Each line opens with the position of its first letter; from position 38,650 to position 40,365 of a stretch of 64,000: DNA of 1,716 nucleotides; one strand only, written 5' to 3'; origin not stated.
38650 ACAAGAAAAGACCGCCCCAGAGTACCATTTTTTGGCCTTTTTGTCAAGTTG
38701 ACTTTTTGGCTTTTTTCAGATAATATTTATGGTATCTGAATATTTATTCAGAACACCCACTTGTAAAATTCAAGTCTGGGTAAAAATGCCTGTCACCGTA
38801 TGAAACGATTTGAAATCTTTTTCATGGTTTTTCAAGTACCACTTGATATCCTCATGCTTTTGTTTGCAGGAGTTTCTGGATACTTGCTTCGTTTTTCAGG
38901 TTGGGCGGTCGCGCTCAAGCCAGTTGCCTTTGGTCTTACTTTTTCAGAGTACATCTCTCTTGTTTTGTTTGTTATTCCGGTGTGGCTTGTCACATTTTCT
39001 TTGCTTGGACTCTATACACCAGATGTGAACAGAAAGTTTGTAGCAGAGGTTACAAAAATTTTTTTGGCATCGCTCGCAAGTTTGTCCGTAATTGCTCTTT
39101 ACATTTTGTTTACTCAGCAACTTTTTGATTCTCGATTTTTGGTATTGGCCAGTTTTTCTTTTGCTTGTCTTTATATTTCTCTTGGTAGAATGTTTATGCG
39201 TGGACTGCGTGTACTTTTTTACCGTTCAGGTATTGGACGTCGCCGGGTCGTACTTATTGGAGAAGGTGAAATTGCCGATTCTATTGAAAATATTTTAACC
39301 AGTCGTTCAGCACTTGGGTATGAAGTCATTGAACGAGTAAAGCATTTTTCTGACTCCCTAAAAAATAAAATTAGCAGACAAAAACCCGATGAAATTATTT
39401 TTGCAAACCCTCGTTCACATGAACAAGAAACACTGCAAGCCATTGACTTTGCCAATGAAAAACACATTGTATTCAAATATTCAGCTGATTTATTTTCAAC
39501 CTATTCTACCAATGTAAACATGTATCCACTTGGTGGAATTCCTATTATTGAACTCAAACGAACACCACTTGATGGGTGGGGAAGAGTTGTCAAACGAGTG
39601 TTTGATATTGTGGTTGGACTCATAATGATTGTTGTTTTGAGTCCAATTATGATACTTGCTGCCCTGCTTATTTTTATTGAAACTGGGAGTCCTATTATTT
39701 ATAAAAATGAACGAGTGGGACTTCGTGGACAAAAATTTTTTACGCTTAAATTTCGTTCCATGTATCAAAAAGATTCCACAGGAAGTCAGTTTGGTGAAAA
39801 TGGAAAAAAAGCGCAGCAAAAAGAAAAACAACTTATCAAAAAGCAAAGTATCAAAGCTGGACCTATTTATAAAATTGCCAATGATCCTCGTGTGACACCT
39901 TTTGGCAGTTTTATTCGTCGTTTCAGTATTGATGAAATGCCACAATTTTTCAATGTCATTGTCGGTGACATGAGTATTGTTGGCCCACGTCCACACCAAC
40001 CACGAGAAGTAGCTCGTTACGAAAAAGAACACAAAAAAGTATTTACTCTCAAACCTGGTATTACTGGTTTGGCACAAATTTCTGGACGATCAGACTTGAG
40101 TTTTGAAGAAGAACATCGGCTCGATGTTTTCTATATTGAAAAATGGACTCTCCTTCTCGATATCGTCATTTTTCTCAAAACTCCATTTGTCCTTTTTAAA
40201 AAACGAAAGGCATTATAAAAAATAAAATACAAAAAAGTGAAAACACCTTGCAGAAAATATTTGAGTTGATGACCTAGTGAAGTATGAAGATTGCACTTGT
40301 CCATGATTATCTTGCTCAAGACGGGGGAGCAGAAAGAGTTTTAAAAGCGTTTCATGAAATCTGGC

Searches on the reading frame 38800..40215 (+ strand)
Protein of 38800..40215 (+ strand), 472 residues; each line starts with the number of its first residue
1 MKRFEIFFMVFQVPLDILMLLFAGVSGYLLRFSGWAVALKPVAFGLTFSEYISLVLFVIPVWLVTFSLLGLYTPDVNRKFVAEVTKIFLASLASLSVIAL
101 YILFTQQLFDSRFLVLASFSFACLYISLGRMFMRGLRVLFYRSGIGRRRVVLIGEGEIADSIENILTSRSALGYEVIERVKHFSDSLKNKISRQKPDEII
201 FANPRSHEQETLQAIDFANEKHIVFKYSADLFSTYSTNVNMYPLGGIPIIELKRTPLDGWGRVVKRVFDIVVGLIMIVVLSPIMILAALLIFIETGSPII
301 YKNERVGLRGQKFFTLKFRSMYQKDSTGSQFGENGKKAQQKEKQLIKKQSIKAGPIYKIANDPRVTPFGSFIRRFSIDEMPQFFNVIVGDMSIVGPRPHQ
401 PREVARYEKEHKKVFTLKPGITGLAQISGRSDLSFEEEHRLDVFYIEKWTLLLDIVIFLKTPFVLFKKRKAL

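Call 35: search_protein_families(library=ncbifam, proteins=[window:38800-40215:+], max_evalue=1e-10)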
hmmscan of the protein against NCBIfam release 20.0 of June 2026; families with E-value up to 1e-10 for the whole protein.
window:38800-40215:+ (472 aa): 10 families
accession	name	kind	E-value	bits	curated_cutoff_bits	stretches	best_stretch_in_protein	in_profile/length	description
TIGR03025.1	EPS_sugtrans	subfamily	2e-111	373.4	295.55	1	30-471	14-444/445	exopolysaccharide biosynthesis polyprenyl glycosylphosphotransferase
TIGR03023.1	WcaJ_sugtrans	equivalog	7.6e-96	322.1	410.75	1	15-471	2-452/453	undecaprenyl-phosphate glucose phosphotransferase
TIGR03022.1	WbaP_sugtrans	subfamily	5.1e-78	263.3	403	1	20-469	9-453/456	undecaprenyl-phosphate galactose phosphotransferase WbaP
NF041877.1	EPS_EpsZ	equivalog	5e-56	190.3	800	1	263-465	264-452/459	exopolysaccharide biosynthesis polyisoprenyl-phosphate hexose-1-phosphate transferase EpsZ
TIGR03013.1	EpsB_2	subfamily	1.6e-55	189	393.35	2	332-468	297-440/443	TIGR03013 family XrtA/PEP-CTERM system glycosyltransferase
NF052601.1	undeca_RfbP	equivalog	4e-55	186.7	330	1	261-466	41-236/244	undecaprenyl-phosphate galactose phosphotransferase family protein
NF011751.0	PRK15204.1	equivalog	9e-50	169.6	907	1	64-469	67-473/476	undecaprenyl-phosphate galactose phosphotransferase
NF007518.0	PRK10124.1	equivalog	2.7e-45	155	684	1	51-468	44-460/464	undecaprenyl-phosphate glucose phosphotransferase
NF050817.1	PolSacchBiosHfsE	equivalog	4.2e-33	114.8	750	1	262-466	269-460/467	polysaccharide biosynthesis protein HfsE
NF045514.1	glycotran_HepC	equivalog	2.7e-21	75.9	140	1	261-399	113-212/220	heterocyst development glycosyltransferase HepC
